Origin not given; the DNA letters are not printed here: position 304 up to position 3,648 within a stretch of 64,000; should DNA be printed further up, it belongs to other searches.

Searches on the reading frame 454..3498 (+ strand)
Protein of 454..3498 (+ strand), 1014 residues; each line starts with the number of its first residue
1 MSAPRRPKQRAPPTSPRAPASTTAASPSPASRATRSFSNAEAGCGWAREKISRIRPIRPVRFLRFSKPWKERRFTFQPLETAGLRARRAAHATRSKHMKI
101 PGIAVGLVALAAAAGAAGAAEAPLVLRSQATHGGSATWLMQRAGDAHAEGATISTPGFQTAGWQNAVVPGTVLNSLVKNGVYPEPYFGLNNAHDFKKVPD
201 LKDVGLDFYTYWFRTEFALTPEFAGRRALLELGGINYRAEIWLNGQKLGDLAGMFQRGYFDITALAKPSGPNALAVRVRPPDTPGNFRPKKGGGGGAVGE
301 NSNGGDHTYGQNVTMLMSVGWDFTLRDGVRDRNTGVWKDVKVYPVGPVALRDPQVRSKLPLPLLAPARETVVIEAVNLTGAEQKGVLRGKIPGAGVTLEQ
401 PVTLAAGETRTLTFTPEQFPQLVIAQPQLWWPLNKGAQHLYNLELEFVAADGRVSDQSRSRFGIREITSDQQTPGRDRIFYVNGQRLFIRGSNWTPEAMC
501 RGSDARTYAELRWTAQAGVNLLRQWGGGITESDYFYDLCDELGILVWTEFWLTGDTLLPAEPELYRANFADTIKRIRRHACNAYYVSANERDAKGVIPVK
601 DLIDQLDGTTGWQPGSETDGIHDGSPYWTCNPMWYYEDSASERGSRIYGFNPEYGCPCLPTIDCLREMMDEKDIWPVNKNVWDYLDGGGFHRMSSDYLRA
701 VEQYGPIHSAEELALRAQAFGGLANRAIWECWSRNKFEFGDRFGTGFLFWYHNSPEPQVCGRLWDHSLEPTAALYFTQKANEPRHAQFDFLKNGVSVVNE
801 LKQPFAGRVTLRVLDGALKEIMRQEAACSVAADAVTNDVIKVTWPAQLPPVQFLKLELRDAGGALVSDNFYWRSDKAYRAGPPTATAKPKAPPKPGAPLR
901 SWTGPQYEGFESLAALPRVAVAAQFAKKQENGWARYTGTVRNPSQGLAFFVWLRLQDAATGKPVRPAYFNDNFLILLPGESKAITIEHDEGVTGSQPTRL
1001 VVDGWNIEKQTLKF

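Call 9: search_protein_families(library=pfam, proteins=[window:454-3498:+], max_evalue=0.1)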
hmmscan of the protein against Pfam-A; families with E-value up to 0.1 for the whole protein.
window:454-3498:+ (1014 aa): 7 families
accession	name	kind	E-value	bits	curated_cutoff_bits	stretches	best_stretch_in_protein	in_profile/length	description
PF22666.2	Glyco_hydro_2_N2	-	2.1e-22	80.4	27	1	155-338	10-167/167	Glycosyl hydrolase 2 galactose-binding domain-like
PF18368.7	Ig_GlcNase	-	5.8e-21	75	26.3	1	902-1007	4-105/105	Exo-beta-D-glucosaminidase Ig-fold domain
PF00703.27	Glyco_hydro_2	-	2.1e-10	41.8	23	1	352-465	5-109/109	Glycosyl hydrolases family 2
PF17753.7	Ig_mannosidase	-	1.6e-09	37.8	22.6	1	941-997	20-69/81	Ig-fold domain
PF17786.7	Mannosidase_ig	-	9.6e-05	23.3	23.4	1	795-872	5-85/91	Mannosidase Ig/CBM-like domain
PF02837.24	Glyco_hydro_2_N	-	0.0015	18.9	28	1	210-278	66-133/169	Glycosyl hydrolases family 2, sugar binding domain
PF13364.12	BetaGal_ABD2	-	0.053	14.7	23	0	211-276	37-104/112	Beta-galactosidase second all-beta domain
